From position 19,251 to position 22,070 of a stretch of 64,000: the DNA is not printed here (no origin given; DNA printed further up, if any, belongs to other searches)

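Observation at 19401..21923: OpgH-like glucan synthase fused in frame to an FkbM-family methyltransferase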

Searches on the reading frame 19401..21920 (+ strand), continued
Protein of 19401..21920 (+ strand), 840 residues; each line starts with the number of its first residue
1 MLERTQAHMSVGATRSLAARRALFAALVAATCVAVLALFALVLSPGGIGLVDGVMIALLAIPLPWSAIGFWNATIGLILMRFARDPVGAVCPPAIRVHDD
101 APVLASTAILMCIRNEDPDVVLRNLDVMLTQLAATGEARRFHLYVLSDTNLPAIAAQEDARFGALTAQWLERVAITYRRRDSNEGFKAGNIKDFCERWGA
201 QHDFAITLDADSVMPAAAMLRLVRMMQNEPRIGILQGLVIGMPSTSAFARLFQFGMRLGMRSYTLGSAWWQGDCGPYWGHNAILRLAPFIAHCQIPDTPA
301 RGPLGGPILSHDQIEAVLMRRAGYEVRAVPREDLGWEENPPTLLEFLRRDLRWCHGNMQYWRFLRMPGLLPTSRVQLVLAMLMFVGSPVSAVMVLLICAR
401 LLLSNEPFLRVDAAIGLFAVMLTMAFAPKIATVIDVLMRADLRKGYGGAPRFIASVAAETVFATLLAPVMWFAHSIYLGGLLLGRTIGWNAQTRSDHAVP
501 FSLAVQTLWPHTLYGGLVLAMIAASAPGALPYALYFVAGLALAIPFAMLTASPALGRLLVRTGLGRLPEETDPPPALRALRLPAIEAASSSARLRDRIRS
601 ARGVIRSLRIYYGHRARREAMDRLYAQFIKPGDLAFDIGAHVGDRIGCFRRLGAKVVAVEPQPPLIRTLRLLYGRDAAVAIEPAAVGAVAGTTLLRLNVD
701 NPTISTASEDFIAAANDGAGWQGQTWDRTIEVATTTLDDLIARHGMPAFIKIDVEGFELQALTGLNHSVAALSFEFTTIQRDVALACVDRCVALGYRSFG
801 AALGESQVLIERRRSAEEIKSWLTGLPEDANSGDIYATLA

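Call 76: search_protein_families(library=ncbifam, proteins=[L004:2441-3595:-, L004:1619-2413:-], max_evalue=0.00001)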
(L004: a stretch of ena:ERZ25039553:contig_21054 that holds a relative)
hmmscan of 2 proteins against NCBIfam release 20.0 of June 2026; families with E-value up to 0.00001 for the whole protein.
L004:2441-3595:- (384 aa): 8 families
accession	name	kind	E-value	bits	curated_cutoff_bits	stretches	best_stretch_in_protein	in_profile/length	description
NF006456.0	PRK08815.1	equivalog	1.3e-105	353.7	464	1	9-367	9-367/376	GTP cyclohydrolase II RibA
NF006803.0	PRK09311.1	equivalog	5.1e-68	229.7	569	1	155-373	193-412/417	bifunctional 3,4-dihydroxy-2-butanone-4-phosphate synthase/GTP cyclohydrolase II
NF001591.0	PRK00393.1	subfamily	9.4e-68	227.5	148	1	176-367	6-196/199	GTP cyclohydrolase II RibA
NF006806.0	PRK09319.1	equivalog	4.7e-62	210.4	764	1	193-369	234-413/561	bifunctional 3,4-dihydroxy-2-butanone-4-phosphate synthase/GTP cyclohydrolase II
NF006805.0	PRK09318.1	equivalog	1.4e-59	202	486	1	174-366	192-381/387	bifunctional 3,4-dihydroxy-2-butanone-4-phosphate synthase/GTP cyclohydrolase II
TIGR00505.1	ribA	equivalog_domain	5.2e-59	199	205.85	1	204-365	28-191/191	GTP cyclohydrolase II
NF005536.0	PRK07198.1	equivalog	2.5e-11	43.1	403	1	194-359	214-394/419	GTP cyclohydrolase II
NF010626.1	PRK14019.1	equivalog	6.2e-08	32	513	1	191-338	221-359/364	bifunctional 3,4-dihydroxy-2-butanone-4-phosphate synthase/GTP cyclohydrolase II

L004:1619-2413:- (264 aa): 4 families
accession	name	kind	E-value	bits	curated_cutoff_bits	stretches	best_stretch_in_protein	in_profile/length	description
TIGR03964.1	mycofact_creat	equivalog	1.5e-37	129.4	172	1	15-245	7-212/228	mycofactocin biosynthesis peptidyl-dipeptidase MftE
TIGR04448.1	creatininase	equivalog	2.1e-24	86.5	235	1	12-126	2-116/246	creatininase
NF041098.2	diketo_inos_hlase_IolN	equivalog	3e-09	36.4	245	1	12-243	12-255/307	3-dehydro-scyllo-inosose hydrolase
NF033501.0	ArfB_arch_rifla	equivalog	3e-06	27.2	180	1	34-169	26-153/219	2-amino-5-formylamino-6-ribosylaminopyrimidin-4(3H)-one 5'-monophosphate deformylase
